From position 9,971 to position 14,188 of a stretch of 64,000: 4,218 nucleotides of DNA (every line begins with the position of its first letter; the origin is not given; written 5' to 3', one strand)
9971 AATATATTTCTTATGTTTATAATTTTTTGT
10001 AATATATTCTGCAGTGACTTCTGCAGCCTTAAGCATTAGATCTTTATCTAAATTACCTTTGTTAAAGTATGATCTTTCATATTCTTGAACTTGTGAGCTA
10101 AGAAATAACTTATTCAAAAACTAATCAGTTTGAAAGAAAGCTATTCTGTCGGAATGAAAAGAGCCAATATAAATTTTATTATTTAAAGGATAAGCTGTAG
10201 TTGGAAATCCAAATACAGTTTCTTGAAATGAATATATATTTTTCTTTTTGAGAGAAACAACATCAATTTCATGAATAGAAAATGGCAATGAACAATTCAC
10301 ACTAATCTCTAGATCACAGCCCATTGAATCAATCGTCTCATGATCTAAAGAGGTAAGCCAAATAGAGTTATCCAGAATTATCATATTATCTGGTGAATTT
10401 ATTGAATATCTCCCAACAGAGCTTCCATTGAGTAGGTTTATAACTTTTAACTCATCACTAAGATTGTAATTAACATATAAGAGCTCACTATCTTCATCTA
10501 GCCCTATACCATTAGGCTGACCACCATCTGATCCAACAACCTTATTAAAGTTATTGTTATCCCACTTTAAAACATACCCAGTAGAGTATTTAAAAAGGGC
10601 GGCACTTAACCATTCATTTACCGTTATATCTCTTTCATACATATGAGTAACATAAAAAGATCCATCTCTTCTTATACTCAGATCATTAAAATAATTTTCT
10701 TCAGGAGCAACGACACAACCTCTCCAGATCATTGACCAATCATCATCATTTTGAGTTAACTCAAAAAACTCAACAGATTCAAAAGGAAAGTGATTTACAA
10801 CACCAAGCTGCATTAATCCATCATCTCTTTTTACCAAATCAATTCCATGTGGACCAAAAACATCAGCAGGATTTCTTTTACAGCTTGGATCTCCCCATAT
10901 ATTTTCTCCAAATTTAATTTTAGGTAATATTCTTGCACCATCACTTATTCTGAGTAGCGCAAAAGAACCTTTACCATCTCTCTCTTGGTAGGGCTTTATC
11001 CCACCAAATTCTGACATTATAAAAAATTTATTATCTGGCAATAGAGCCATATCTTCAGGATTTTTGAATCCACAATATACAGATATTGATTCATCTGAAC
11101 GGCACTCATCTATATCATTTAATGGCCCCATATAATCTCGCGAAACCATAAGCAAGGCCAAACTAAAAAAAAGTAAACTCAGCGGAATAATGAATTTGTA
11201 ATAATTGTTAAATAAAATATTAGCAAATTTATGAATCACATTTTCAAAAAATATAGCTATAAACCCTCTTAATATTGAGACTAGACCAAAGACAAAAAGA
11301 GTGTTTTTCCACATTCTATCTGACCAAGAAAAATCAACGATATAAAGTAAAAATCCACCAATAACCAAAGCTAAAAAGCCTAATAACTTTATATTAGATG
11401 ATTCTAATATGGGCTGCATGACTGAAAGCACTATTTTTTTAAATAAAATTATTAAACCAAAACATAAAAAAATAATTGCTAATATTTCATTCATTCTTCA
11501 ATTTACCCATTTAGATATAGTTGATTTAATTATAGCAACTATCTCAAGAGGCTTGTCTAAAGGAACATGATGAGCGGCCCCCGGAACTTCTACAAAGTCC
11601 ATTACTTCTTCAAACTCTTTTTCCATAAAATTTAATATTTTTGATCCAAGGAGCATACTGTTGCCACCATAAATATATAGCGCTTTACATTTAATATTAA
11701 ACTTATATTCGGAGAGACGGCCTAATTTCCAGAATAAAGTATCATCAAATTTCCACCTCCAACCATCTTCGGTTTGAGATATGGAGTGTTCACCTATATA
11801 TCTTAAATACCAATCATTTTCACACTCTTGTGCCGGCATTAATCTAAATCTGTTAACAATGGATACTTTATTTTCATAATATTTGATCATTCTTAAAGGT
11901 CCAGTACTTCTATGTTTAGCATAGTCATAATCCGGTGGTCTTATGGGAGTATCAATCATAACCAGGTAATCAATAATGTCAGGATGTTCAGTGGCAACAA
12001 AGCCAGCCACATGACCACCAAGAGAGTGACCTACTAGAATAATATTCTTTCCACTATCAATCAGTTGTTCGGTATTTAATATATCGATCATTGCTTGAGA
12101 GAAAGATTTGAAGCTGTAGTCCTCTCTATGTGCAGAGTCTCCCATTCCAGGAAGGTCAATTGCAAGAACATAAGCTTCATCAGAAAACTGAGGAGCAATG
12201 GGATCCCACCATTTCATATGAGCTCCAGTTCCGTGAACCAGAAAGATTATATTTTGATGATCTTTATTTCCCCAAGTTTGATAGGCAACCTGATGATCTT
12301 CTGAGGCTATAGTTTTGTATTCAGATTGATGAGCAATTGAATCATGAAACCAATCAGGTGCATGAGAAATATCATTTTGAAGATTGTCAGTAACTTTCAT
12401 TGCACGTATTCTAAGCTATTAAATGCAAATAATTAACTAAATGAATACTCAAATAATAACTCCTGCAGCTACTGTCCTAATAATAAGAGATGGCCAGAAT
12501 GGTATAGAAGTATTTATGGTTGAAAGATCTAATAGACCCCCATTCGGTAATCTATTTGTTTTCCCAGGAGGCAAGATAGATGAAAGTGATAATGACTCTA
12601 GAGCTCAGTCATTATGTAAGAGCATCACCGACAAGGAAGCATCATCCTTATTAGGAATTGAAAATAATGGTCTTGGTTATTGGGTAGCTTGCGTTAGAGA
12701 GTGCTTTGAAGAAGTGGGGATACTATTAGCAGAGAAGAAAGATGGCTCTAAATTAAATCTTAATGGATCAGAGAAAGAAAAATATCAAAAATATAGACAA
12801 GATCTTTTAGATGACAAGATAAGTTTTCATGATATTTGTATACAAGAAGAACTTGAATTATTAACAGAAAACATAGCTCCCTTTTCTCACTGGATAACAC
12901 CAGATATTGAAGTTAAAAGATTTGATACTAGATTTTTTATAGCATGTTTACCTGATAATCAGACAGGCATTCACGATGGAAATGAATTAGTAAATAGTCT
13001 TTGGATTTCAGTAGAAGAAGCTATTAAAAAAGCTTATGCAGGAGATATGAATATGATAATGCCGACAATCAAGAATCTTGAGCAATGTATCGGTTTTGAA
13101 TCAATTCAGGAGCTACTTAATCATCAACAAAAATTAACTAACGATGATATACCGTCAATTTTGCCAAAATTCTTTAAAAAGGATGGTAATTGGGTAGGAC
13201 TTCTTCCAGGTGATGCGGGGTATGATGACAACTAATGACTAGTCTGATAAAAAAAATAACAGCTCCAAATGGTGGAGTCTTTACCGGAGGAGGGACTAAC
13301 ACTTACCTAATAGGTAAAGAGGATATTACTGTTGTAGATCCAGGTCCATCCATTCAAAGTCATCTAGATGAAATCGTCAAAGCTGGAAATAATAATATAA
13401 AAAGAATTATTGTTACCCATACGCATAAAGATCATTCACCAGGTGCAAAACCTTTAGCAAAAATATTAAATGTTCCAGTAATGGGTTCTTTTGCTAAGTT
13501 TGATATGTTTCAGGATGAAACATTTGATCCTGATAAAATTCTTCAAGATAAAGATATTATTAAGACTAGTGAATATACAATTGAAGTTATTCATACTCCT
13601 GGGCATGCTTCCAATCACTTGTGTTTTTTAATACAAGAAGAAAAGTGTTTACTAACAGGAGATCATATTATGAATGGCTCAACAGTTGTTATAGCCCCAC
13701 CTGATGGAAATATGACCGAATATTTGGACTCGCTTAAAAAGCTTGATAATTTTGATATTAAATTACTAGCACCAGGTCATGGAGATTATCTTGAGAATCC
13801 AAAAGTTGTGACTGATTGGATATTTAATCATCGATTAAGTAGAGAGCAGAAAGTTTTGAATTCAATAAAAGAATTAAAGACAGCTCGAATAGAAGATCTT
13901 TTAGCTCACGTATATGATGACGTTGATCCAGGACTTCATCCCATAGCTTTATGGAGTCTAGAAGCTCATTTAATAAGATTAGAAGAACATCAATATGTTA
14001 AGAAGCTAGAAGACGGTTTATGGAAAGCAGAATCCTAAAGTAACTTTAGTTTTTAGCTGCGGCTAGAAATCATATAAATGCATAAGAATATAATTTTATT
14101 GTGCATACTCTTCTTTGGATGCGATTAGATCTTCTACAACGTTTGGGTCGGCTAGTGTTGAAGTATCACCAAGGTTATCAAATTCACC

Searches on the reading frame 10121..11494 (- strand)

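Call 10: search_protein_families(library=pfam, proteins=[window:10121-11494:-], max_evalue=0.00001)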
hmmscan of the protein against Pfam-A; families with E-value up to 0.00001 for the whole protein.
window:10121-11494:- (457 aa): 1 family
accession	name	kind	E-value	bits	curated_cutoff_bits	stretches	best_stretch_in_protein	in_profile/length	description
PF08450.18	SGL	-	3e-07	30.7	26.3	1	247-353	66-162/246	SMP-30/Gluconolactonase/LRE-like region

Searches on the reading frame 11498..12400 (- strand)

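Call 10: search_protein_families(library=pfam, proteins=[window:11498-12400:-], max_evalue=0.00001)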
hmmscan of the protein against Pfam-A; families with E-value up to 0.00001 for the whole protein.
window:11498-12400:- (300 aa): 3 families
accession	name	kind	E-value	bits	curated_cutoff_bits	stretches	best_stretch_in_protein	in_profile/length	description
PF12697.13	Abhydrolase_6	-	1.5e-18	68.7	26.3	1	52-289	1-216/217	Alpha/beta hydrolase family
PF00561.26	Abhydrolase_1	-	4.6e-17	63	25.8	1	51-284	2-245/245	alpha/beta hydrolase fold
PF12146.15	Hydrolase_4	-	1.5e-12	47.8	27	1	47-156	2-114/239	Serine aminopeptidase, S33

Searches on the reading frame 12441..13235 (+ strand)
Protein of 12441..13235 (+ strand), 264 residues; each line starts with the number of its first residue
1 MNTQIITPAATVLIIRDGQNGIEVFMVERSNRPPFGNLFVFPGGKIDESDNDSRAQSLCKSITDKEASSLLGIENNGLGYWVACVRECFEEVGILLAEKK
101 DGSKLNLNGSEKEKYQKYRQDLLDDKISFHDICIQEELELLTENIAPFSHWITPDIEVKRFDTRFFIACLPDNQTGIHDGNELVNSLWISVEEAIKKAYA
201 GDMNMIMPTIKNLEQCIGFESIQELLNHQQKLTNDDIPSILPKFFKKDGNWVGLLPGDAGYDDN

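Call 10: search_protein_families(library=pfam, proteins=[window:12441-13235:+], max_evalue=0.00001)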
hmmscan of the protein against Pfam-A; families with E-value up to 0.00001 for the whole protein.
window:12441-13235:+ (264 aa): 1 family
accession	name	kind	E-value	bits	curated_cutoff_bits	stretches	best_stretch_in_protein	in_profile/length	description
PF00293.34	NUDIX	-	4.2e-11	43.4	21.1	0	8-50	4-42/134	NUDIX domain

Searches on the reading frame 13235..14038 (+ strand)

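Call 10: search_protein_families(library=pfam, proteins=[window:13235-14038:+], max_evalue=0.00001)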
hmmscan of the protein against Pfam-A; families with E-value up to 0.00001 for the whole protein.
window:13235-14038:+ (267 aa): 2 families
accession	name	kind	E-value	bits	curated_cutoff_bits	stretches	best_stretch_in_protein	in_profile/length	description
PF00753.33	Lactamase_B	-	1.3e-23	84.4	22.7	1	17-182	2-196/196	Metallo-beta-lactamase superfamily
PF17778.7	BLACT_WH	-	4e-08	33.6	22.8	1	219-263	2-46/46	Beta-lactamase associated winged helix domain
